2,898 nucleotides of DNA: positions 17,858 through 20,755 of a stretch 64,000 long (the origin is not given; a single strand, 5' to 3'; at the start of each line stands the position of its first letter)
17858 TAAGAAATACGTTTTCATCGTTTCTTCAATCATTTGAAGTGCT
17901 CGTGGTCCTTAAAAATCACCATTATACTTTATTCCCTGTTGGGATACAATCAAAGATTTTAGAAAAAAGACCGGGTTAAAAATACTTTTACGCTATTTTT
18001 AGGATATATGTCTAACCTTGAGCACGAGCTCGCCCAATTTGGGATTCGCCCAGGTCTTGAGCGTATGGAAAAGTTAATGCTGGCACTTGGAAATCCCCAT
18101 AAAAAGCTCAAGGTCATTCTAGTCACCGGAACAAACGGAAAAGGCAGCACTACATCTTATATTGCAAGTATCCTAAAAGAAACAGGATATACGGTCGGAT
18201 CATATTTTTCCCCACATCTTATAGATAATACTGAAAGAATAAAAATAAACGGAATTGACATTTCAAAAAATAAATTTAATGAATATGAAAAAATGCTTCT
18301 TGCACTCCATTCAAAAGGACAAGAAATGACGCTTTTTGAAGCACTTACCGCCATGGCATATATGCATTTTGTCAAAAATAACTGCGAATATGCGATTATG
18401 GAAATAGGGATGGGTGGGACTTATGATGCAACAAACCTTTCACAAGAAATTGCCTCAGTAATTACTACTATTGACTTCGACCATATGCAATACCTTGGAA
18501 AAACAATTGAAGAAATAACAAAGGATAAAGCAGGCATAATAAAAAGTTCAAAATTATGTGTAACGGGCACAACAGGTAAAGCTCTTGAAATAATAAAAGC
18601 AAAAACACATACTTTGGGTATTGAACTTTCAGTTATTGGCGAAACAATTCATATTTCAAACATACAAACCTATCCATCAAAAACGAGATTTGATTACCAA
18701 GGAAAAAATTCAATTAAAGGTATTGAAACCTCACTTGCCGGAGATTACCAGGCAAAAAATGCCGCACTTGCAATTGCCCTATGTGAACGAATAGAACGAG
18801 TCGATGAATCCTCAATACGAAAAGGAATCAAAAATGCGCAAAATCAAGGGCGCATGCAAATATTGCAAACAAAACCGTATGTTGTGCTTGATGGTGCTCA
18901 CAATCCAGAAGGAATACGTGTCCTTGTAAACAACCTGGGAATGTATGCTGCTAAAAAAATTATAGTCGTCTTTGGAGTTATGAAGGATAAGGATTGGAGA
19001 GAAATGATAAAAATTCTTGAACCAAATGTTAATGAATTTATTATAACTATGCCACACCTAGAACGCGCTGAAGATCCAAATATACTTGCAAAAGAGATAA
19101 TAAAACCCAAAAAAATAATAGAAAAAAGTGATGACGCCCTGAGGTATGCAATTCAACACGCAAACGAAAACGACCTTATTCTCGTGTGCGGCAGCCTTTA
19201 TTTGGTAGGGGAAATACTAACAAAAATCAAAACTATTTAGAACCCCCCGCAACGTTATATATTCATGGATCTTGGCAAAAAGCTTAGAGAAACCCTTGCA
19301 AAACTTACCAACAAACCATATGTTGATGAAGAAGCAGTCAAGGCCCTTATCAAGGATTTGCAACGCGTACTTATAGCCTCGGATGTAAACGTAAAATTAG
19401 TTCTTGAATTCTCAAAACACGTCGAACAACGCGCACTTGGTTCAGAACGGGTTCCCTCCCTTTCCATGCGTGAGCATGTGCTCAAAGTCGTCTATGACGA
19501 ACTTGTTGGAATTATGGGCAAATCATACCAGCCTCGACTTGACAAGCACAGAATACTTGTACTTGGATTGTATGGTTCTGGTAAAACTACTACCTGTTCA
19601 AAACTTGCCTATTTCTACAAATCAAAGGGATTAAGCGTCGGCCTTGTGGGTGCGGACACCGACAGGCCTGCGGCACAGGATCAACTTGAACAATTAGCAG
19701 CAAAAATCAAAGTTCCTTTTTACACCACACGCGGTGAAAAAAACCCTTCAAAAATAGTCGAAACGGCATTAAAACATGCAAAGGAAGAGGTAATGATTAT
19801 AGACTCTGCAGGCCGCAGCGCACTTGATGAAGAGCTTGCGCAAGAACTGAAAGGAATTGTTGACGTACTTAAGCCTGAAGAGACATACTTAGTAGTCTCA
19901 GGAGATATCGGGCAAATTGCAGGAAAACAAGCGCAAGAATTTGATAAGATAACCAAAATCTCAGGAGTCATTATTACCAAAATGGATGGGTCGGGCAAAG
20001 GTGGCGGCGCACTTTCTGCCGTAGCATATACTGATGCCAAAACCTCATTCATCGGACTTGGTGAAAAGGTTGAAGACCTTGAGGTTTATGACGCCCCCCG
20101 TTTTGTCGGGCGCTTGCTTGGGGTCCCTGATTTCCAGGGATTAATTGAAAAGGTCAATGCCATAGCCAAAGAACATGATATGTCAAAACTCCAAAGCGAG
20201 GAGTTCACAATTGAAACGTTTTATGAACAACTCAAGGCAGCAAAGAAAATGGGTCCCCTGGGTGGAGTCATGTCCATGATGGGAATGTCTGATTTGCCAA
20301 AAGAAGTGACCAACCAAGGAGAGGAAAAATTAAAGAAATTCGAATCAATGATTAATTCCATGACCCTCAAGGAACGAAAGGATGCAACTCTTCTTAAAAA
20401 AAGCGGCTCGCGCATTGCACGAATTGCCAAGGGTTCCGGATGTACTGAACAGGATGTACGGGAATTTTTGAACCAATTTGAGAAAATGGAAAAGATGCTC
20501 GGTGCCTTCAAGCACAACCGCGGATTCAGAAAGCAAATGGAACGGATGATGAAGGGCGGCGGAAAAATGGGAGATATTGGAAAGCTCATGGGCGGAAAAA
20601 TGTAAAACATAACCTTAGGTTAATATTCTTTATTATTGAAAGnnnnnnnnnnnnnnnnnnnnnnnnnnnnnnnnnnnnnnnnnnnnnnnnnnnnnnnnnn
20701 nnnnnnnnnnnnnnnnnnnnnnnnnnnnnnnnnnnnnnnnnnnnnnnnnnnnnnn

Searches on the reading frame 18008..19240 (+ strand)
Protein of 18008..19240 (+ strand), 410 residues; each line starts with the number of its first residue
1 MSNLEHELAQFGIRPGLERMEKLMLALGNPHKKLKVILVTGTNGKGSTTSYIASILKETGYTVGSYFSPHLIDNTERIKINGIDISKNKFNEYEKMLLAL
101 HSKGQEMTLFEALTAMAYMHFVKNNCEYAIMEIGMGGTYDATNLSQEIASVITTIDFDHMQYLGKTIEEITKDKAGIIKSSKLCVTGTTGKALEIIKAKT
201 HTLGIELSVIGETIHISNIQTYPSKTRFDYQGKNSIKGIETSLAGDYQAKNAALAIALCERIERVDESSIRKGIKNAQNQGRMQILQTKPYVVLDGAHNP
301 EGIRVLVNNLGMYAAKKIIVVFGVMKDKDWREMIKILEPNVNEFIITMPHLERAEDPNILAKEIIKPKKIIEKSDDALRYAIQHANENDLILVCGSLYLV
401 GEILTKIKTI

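Call 41: search_protein_families(library=pfam, proteins=[window:18008-19240:+])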
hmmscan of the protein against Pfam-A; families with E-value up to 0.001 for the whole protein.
window:18008-19240:+ (410 aa): 2 families
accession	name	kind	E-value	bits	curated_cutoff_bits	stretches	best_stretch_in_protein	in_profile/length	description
PF02875.26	Mur_ligase_C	-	1.9e-25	90.6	28.4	1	281-396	1-126/127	Mur ligase, glutamate ligase domain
PF08245.18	Mur_ligase_M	-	4.8e-20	72.8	24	1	39-258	1-199/200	Mur ligase middle domain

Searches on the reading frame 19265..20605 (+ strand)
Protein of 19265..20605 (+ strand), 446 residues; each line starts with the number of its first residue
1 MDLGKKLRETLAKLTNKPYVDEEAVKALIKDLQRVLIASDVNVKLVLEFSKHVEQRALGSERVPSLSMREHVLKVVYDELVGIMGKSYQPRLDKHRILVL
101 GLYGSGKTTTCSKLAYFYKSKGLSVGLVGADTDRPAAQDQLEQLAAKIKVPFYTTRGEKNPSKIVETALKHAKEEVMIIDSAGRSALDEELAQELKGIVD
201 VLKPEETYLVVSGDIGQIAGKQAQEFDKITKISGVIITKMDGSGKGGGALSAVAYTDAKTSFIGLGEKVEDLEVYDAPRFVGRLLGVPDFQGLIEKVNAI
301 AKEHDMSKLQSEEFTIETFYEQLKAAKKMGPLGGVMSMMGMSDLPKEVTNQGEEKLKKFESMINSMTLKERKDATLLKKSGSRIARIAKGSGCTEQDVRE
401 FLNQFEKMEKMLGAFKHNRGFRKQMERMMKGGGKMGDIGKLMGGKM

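Call 41: search_protein_families(library=pfam, proteins=[window:19265-20605:+])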
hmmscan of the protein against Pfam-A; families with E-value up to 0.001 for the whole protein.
window:19265-20605:+ (446 aa): 6 families
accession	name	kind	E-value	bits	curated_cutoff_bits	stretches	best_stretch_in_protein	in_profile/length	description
PF00448.28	SRP54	-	2.6e-60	203.9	22.7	1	96-286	3-196/196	SRP54-type protein, GTPase domain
PF02978.25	SRP_SPB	-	1.1e-27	96.7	27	1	313-412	1-91/91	Signal peptide binding domain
PF02881.24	SRP54_N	-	2e-16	60.4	22.4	1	3-80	1-75/75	SRP54-type protein, helical bundle domain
PF13401.12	AAA_22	-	1.9e-06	28.7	27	1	97-201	8-110/130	AAA domain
PF01656.29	CbiA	-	6.2e-06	26.6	25.4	1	104-245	9-88/125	CobQ/CobB/MinD/ParA nucleotide binding domain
PF13604.12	AAA_30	-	0.00075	19.7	27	0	98-219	22-129/191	AAA domain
